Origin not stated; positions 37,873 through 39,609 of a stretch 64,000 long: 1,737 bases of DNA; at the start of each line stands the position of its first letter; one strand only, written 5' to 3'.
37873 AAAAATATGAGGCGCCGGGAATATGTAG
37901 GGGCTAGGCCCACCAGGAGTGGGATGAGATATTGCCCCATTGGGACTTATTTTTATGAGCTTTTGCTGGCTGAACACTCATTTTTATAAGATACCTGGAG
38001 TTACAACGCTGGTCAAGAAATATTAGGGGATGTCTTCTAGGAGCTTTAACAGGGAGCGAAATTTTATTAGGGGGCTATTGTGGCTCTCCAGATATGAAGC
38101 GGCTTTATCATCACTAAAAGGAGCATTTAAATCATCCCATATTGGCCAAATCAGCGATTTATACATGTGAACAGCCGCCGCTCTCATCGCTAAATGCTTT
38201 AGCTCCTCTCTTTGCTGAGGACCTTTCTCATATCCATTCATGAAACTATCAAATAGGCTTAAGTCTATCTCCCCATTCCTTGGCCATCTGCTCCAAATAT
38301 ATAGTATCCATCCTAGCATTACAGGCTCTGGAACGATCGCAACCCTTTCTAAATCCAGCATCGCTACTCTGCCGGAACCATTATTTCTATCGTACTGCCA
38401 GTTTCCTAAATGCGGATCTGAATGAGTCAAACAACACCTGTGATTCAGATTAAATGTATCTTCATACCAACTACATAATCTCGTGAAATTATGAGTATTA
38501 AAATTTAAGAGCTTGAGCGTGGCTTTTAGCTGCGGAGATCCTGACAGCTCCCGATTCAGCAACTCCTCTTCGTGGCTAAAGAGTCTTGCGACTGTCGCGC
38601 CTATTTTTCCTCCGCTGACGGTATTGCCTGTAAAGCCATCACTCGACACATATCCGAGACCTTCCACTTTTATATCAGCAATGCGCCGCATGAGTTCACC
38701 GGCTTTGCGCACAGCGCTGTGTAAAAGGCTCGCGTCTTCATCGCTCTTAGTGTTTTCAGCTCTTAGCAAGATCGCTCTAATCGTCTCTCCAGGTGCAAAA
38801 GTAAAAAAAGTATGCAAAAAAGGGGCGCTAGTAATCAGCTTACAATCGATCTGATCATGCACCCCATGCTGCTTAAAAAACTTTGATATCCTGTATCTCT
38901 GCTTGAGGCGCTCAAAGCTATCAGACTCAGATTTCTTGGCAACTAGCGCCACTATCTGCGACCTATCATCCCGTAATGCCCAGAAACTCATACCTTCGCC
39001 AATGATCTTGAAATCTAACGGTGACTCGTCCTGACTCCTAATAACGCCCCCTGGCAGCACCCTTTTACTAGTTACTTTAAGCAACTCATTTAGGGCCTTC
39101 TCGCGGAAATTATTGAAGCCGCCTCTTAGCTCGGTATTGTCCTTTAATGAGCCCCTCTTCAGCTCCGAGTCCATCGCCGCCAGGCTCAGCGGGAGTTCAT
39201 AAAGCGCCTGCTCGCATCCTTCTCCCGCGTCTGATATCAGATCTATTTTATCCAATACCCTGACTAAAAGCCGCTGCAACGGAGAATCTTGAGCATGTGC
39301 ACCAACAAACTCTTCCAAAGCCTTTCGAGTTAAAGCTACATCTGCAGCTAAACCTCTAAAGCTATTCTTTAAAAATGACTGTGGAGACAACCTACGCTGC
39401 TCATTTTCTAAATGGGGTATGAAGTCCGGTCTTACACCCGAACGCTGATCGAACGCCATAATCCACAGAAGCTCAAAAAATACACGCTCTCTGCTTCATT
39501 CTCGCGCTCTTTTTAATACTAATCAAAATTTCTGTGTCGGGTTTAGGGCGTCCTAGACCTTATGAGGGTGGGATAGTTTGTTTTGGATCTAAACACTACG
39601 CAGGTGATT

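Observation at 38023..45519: Minus-strand cluster: hypothetical protein, ABC ATPase, double-FtsX permease and CrtC/AttH-like lipocalin, followed by a kinase-fold protein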

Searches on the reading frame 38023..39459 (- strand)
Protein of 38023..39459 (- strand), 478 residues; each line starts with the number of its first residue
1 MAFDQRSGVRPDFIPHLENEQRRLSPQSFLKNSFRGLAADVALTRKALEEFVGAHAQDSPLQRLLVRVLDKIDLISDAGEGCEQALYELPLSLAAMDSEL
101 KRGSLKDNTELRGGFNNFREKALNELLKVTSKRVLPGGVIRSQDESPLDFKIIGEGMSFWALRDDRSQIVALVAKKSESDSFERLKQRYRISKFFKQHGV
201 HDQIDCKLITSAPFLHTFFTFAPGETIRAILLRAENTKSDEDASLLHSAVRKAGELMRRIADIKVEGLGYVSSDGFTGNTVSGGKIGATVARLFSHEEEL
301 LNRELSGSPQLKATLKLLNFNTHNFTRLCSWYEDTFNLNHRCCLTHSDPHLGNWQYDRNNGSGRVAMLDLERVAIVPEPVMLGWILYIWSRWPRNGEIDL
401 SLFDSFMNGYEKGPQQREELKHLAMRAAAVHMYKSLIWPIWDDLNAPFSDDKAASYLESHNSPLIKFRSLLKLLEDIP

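Call 3: search_protein_families(library=pfam, proteins=[window:38023-39459:-], max_evalue=0.01)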
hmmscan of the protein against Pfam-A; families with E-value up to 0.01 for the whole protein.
window:38023-39459:- (478 aa): 1 family
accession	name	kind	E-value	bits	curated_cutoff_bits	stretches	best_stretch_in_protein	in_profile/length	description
PF01636.29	APH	-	5.8e-06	26.7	23.2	1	150-395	2-219/239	Phosphotransferase enzyme family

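Call 4: search_protein_families(library=ncbifam, proteins=[window:38023-39459:-], max_evalue=0.01)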
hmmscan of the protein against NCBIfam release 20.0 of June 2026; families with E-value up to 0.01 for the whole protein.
window:38023-39459:- (478 aa): 0 families

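Call 16: find_homologous_proteins(query=window:38023-39459:-)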
Query window:38023-39459:- (478 aa): 2 proteins with E <= 0.001 among 8000 candidates.
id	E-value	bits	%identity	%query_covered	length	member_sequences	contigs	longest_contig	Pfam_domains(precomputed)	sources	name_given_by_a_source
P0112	1.6e-185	635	64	100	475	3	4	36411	PF01636.30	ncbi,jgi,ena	jgi:hypothetical protein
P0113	2.8e-167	575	90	62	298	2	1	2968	-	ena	-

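Call 18: find_encoding_contigs(protein=P0112, flank=10000, max_places=4)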
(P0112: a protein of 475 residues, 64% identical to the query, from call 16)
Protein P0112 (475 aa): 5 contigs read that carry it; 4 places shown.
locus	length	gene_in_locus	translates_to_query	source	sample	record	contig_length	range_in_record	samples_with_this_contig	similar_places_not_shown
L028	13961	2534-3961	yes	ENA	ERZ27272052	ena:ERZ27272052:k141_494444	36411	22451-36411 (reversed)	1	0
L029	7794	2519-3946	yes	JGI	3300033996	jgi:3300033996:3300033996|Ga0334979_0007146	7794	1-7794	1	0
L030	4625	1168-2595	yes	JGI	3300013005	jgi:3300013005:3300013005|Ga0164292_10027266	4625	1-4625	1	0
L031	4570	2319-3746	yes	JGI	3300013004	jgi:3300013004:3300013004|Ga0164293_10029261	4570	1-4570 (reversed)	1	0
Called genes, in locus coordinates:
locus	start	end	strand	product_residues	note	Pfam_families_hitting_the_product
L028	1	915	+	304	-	?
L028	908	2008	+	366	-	PF07143:AttH, PF17186:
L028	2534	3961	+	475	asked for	PF01636:APH (faint)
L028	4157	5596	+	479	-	PF04715:, PF00425:Chorismate_bind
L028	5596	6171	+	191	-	PF00117:GATase, PF07722:Peptidase_C26 (weak)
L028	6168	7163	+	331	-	PF02885:Glycos_trans_3N, PF00591:Glycos_transf_3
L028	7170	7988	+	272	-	PF00218:IGPS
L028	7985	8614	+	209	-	PF00697:PRAI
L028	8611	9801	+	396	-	PF00291:PALP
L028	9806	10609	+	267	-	PF00290:Trp_syntA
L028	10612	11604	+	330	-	PF00793:DAHP_synth_1, PF03102:NeuB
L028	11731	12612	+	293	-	PF01040:UbiA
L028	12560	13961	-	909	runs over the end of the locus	PF22422:MGH1-like_GH, PF03200:Glyco_hydro_63 (weak), PF22422:MGH1-like_GH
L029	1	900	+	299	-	?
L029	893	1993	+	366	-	PF07143:AttH, PF17186:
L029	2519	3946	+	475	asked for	PF01636:APH (faint)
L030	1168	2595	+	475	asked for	PF01636:APH (faint)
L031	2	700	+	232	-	?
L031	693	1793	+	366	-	PF07143:AttH, PF17186:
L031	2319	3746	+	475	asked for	PF01636:APH (faint)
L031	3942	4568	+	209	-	?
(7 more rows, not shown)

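Call 61: search_solved_structures(query=window:38023-39459:-, max_evalue=10, show_alignments=2)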
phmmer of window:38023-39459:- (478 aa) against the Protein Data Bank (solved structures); distinct sequences matched with E-value up to 10: 0.

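Call 63: search_protein_families(library=padloc, proteins=[window:38023-39459:-], max_evalue=0.1)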
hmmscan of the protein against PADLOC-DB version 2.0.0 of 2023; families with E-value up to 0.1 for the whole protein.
window:38023-39459:- (478 aa): 0 families

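Call 75: predict_structure(alignment_id=A5)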
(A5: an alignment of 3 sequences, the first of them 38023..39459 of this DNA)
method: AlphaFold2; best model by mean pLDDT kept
length: 478 residues; sequences in the alignment: 3
mean_pLDDT: 46.6   pTM: 0.41
mean pLDDT of the five models: 46.6, 38.8, 38.1, 37.5, 36.3
residues with pLDDT >= 90: 0; 70-90: 38; 50-70: 178; < 50: 262
segments of 3 or more residues with pLDDT < 50: 1-43, 80-84, 125-232, 243-287, 339-377, 392-394, 446-449
pLDDT, mean of each block of 10 residues (from residue 1): 24 26 30 34 50 55 61 55 49 55 58 57 46 27 28 32 35 36 41 40 32 33 37 51 48 38 26 28 43 62 58 61 72 60 31 26 25 39 55 60 58 70 74 65 49 61 73 71
secondary structure, 60 per line:
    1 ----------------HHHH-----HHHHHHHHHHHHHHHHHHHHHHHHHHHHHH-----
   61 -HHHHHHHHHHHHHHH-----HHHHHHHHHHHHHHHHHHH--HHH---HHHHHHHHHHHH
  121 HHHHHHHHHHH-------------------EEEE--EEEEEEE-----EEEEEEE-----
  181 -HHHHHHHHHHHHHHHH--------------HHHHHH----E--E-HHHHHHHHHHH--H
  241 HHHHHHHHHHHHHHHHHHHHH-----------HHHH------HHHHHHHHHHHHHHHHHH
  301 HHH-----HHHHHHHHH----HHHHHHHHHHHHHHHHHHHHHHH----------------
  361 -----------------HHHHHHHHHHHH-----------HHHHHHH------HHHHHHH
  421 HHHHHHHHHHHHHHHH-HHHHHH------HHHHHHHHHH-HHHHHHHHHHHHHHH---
elements in order: H17-20 H26-55 H62-76 H82-100 H109-131 E151-154 E157-163 E169-175 H182-197 H212-217 H227-237 H240-261 H273-276 H283-303 H309-317 H322-344 H378-389 H401-407 H414-436 H438-443 H450-459 H461-475

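Call 79: find_related_loci(query=A5, collection=metagenome_contigs, flank=4000)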
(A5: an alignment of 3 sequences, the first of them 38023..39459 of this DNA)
Query A5 (478 aa) in metagenome_contigs; peptide patterns used: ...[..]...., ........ (x = any residue, [..] = any of these).
207 stretches matched a pattern; 2 encode a relative of the query (tblastn E <= 1e-3); 2 distinct loci.
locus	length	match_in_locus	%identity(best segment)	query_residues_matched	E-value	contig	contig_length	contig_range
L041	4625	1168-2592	64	1-478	0e+0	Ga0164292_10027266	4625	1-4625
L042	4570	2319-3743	64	1-478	0e+0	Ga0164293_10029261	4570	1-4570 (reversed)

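Call 94: search_protein_families(library=pfam, proteins=[window:38023-39459:-, P0112], max_evalue=10)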
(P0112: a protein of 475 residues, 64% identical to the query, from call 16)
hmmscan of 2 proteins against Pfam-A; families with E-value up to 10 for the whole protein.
window:38023-39459:- (478 aa): 1 family
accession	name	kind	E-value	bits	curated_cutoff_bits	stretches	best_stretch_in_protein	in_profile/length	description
PF01636.29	APH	-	5.8e-06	26.7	23.2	1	150-395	2-219/239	Phosphotransferase enzyme family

P0112 (475 aa): 1 family
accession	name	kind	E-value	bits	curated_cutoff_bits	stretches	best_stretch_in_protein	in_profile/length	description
PF01636.29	APH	-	1.7e-05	25.1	23.2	1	150-370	2-198/239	Phosphotransferase enzyme family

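Call 95: find_homologous_proteins(query=A5, max_evalue=0.01)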
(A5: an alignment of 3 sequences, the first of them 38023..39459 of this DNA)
Query A5 (3 sequences) (478 aa, profile of the alignment): 2 proteins with E <= 0.01 among 8000 candidates.
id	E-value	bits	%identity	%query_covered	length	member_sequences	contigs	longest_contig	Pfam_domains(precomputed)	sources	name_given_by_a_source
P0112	4.1e-291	984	64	100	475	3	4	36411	PF01636.30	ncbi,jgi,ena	jgi:hypothetical protein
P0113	6.6e-189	647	90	62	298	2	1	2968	-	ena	-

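Call 96: find_encoding_contigs(protein=P0113, flank=4000, max_places=3)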
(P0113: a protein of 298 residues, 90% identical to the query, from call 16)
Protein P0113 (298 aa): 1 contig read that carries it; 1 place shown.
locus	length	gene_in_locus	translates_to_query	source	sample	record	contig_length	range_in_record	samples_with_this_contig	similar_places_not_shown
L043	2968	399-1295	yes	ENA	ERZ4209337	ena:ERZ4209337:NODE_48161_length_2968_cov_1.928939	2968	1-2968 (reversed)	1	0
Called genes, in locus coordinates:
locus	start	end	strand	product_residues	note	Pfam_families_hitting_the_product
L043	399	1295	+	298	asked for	-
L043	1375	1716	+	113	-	-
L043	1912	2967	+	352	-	?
